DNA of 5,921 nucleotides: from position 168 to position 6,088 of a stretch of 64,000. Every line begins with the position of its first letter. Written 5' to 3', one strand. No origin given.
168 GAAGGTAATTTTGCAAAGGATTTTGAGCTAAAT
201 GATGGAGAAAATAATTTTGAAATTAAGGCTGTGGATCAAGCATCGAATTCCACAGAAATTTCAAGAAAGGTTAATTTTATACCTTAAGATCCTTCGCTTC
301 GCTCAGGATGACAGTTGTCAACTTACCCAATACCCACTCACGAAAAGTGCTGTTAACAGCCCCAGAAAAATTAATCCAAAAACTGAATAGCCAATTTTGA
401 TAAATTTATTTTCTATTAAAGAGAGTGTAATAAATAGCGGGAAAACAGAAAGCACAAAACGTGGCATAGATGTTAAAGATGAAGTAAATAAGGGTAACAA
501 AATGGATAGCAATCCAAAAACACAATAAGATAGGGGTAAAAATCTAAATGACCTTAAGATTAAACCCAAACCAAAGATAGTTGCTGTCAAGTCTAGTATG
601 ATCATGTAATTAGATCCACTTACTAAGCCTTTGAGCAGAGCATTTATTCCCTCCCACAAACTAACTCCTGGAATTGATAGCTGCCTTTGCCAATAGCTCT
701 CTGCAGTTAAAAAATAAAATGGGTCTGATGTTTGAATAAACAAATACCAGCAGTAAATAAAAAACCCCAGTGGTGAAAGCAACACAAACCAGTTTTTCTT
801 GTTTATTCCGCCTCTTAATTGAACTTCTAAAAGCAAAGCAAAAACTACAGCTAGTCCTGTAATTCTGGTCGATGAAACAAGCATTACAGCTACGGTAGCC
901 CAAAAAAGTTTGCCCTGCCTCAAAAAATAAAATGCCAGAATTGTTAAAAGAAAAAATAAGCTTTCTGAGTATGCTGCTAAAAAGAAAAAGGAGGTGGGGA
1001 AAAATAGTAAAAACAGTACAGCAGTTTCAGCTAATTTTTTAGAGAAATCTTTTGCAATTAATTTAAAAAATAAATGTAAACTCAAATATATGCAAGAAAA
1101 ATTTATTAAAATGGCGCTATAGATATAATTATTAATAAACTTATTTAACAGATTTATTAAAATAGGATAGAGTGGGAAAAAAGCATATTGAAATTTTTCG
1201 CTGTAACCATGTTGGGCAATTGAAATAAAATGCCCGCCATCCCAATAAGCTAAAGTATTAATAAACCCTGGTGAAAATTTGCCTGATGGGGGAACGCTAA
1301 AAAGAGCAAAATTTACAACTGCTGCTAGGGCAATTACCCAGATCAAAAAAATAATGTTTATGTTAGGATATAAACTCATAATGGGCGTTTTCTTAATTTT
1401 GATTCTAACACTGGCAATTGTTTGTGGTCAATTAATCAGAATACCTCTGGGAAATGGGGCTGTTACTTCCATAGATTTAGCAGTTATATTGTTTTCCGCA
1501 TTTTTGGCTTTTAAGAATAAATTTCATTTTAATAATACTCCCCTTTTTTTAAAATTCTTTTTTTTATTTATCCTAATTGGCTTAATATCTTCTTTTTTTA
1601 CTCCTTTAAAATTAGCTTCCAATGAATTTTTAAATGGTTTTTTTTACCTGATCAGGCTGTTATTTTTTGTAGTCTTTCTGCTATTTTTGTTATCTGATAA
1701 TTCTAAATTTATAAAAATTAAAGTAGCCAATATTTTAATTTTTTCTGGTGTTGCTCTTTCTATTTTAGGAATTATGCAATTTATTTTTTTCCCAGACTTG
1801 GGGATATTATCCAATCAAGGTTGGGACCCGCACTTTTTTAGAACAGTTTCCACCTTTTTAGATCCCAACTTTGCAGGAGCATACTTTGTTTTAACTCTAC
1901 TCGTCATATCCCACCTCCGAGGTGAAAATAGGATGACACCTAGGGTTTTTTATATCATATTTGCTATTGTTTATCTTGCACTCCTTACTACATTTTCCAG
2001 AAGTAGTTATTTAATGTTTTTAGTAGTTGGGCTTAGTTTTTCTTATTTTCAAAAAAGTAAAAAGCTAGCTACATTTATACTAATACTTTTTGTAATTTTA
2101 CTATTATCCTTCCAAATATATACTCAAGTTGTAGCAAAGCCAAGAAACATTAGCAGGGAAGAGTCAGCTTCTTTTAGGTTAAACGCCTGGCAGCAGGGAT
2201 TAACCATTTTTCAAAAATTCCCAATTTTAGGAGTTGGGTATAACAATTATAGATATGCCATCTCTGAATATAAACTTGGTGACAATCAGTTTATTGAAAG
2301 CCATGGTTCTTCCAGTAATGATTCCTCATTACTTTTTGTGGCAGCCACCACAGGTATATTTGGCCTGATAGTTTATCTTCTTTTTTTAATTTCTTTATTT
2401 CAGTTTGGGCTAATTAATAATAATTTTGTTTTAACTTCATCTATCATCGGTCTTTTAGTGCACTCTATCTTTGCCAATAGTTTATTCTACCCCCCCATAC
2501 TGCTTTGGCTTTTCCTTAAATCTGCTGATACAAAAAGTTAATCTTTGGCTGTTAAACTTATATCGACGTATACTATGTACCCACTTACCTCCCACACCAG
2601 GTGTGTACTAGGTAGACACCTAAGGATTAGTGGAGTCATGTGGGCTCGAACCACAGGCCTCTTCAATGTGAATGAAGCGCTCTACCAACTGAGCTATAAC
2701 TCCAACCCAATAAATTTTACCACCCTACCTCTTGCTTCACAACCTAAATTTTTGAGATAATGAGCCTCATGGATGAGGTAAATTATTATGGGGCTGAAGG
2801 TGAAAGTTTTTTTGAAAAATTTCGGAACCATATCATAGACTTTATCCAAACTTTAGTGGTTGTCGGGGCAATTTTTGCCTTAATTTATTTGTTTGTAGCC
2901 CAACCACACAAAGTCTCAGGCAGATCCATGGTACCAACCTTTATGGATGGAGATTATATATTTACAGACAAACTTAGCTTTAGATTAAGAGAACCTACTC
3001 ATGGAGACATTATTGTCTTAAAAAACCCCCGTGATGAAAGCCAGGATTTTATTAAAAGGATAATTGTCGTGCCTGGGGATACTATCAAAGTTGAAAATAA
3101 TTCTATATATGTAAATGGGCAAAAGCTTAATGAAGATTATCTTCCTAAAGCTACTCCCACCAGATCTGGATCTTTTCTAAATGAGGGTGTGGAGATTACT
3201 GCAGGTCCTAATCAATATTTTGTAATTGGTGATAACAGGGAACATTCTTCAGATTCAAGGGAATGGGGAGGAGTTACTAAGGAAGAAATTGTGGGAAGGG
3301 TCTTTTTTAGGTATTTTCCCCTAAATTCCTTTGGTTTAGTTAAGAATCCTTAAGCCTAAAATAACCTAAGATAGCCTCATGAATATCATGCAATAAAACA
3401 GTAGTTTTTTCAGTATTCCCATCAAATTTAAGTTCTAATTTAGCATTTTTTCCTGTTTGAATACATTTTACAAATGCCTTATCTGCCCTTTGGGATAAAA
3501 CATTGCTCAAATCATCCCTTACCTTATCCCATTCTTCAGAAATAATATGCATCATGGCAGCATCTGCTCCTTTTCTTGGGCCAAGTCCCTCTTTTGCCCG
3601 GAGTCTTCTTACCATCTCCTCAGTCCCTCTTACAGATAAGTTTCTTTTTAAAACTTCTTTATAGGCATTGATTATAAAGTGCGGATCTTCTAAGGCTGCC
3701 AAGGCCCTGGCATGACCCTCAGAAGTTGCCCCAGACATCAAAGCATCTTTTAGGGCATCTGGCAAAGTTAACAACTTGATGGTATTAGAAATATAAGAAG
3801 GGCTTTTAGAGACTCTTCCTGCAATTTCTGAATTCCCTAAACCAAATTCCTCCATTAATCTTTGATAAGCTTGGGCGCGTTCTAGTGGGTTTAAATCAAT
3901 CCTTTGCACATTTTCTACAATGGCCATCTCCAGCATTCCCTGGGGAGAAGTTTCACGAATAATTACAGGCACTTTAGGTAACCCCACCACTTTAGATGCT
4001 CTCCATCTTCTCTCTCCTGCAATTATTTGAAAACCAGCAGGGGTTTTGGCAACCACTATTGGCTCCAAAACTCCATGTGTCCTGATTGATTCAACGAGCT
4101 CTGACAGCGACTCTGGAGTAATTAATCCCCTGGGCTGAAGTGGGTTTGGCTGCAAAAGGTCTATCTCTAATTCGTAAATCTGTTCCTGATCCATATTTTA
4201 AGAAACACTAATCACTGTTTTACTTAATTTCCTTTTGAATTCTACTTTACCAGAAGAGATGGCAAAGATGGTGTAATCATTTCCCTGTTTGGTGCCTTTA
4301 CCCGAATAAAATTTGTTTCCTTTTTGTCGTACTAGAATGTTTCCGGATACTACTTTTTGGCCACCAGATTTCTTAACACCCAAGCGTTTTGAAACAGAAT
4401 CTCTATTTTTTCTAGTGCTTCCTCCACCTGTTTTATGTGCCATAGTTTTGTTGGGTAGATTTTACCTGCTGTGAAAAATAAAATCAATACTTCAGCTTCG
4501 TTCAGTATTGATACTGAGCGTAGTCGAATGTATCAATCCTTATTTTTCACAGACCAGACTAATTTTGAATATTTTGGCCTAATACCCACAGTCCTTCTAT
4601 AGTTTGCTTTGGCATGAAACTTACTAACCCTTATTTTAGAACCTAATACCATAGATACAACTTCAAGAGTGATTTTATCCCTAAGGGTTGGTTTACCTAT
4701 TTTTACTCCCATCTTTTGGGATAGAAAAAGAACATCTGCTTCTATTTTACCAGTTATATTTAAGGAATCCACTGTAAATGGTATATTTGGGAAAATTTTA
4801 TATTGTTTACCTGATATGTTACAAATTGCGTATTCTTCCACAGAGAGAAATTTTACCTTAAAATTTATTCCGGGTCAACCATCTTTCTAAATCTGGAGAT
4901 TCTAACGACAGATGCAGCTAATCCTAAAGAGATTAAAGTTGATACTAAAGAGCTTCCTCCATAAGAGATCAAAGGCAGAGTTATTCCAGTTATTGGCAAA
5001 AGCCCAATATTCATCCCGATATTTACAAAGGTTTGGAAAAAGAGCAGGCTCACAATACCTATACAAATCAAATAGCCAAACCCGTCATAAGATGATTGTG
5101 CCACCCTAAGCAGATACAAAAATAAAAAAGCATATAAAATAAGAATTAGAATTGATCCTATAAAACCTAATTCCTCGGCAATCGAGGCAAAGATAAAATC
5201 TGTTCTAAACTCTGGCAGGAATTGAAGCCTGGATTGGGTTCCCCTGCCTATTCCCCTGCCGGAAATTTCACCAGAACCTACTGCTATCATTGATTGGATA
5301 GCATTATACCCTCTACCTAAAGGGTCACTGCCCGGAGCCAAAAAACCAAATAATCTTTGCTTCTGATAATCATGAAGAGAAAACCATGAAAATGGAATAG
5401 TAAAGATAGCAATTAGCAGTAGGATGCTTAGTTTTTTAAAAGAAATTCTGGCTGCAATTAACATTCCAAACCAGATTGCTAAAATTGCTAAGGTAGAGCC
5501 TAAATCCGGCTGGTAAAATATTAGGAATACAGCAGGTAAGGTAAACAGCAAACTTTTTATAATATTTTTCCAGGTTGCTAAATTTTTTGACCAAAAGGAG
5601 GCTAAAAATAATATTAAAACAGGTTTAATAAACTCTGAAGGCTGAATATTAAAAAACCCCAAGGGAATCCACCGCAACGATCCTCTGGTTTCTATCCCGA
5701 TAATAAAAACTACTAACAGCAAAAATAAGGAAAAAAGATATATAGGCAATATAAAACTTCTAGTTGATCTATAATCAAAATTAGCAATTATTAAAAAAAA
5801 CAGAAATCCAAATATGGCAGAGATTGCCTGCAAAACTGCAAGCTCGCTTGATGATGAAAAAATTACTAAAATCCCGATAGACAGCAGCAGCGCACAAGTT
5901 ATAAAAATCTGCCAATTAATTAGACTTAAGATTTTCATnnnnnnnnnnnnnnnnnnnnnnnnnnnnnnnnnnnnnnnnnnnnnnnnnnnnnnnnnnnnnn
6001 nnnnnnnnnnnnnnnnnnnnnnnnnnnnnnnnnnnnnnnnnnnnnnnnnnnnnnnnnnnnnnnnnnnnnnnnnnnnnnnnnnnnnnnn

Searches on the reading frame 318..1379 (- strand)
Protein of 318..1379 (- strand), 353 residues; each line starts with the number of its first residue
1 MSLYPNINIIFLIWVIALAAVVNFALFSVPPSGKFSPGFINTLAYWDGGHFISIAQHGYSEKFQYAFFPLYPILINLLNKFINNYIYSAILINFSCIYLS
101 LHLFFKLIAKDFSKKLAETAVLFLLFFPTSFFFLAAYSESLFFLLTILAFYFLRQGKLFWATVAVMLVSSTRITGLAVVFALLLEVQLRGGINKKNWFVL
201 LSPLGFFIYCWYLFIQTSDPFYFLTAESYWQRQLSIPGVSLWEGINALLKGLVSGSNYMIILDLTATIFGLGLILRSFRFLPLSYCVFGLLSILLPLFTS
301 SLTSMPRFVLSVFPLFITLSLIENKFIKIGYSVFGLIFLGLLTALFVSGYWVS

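Call 16: search_protein_families(library=pfam, proteins=[window:318-1379:-], max_evalue=0.001)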
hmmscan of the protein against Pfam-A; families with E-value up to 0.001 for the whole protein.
window:318-1379:- (353 aa): 1 family
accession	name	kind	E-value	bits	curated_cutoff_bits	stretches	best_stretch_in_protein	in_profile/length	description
PF04188.19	Mannosyl_trans2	-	1.5e-13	51.4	22.4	1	39-172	54-199/443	Mannosyltransferase (PIG-V)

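Call 59: find_encoding_contigs(protein=window:318-1379:-, flank=10000, max_places=1)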
Protein window:318-1379:- (353 aa): 3 contigs read that carry it; 1 place shown.
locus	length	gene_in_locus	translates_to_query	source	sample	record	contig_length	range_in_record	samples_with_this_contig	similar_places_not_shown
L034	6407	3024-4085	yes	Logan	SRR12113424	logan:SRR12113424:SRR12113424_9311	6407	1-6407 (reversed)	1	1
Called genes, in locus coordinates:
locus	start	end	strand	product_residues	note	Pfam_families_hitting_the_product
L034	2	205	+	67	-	?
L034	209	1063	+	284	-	PF02195:ParB_N, PF17762:HTH_ParB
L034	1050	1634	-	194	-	PF10502:Peptidase_S26, PF00717:Peptidase_S24 (weak)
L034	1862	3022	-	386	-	PF04932:Wzy_C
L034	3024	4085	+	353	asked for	PF04188:Mannosyl_trans2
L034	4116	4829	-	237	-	PF09136:Glucodextran_B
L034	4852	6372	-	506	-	PF13231:PMT_2 (weak)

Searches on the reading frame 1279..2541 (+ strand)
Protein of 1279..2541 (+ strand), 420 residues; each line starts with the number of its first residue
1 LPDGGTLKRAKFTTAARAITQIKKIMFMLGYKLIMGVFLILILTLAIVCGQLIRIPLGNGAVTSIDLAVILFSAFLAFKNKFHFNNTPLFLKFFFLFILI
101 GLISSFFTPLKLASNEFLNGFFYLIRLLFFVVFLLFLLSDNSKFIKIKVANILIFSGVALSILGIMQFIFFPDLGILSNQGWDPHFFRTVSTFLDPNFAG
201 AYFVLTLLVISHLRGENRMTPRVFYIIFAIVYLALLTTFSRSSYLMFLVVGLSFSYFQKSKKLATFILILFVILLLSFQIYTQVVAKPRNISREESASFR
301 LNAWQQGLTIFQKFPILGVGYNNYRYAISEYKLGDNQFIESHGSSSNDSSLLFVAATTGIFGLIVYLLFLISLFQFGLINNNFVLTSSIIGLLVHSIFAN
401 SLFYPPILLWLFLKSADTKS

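Call 16: search_protein_families(library=pfam, proteins=[window:1279-2541:+], max_evalue=0.001)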
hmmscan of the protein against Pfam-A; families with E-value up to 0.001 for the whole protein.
window:1279-2541:+ (420 aa): 1 family
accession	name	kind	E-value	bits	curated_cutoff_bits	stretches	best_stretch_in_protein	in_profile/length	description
PF04932.20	Wzy_C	-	1.2e-16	61.3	31.7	1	227-367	2-149/149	O-Antigen ligase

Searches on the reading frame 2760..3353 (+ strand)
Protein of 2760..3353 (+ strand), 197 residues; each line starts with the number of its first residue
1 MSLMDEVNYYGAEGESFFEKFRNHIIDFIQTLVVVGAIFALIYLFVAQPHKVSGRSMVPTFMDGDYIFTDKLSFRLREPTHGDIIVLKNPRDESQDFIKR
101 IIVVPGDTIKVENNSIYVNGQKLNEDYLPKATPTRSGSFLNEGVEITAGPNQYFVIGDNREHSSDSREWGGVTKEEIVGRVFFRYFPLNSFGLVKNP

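Call 16: search_protein_families(library=pfam, proteins=[window:2760-3353:+], max_evalue=0.001)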
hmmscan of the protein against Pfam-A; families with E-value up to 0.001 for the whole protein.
window:2760-3353:+ (197 aa): 2 families
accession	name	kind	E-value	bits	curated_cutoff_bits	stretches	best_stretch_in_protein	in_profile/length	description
PF10502.14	Peptidase_S26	-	2.3e-45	155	22.9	1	26-186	2-168/168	Signal peptidase, peptidase S26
PF00717.28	Peptidase_S24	-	8.8e-06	25.9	23.3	1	51-113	39-93/116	Peptidase S24-like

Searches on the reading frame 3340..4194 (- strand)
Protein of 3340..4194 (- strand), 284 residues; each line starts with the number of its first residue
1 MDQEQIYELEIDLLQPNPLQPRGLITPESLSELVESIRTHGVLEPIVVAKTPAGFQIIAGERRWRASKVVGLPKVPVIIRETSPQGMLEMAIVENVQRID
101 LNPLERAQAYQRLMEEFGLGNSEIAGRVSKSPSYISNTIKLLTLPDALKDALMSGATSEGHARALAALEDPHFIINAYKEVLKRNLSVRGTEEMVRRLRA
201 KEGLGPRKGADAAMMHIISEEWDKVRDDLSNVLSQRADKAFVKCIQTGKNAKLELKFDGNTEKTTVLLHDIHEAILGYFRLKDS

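Call 16: search_protein_families(library=pfam, proteins=[window:3340-4194:-], max_evalue=0.001)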
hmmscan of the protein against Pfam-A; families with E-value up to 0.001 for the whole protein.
window:3340-4194:- (284 aa): 2 families
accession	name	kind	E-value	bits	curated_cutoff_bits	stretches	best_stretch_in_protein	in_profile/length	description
PF02195.25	ParB_N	-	3.5e-31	107.6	26.3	1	4-97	1-95/95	ParB N-terminal domain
PF17762.8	HTH_ParB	-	1.3e-30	106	22.6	1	100-198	2-100/102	ParB HTH domain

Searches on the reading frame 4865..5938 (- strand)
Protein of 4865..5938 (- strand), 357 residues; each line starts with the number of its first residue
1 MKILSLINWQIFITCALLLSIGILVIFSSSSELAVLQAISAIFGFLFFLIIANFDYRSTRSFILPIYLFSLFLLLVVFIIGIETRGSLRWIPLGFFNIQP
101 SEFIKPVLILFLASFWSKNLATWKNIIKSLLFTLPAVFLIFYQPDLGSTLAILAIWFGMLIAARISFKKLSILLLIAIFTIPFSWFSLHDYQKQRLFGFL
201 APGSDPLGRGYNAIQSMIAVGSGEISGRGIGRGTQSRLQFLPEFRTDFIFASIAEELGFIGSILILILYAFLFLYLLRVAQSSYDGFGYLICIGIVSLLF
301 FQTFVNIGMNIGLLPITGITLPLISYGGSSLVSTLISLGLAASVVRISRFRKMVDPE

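Call 16: search_protein_families(library=pfam, proteins=[window:4865-5938:-], max_evalue=0.001)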
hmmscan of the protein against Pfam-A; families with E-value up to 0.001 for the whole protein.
window:4865-5938:- (357 aa): 1 family
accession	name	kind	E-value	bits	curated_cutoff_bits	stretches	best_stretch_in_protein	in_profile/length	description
PF01098.24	FTSW_RODA_SPOVE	-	1.4e-92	310.9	26.4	1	11-346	4-352/356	Cell cycle protein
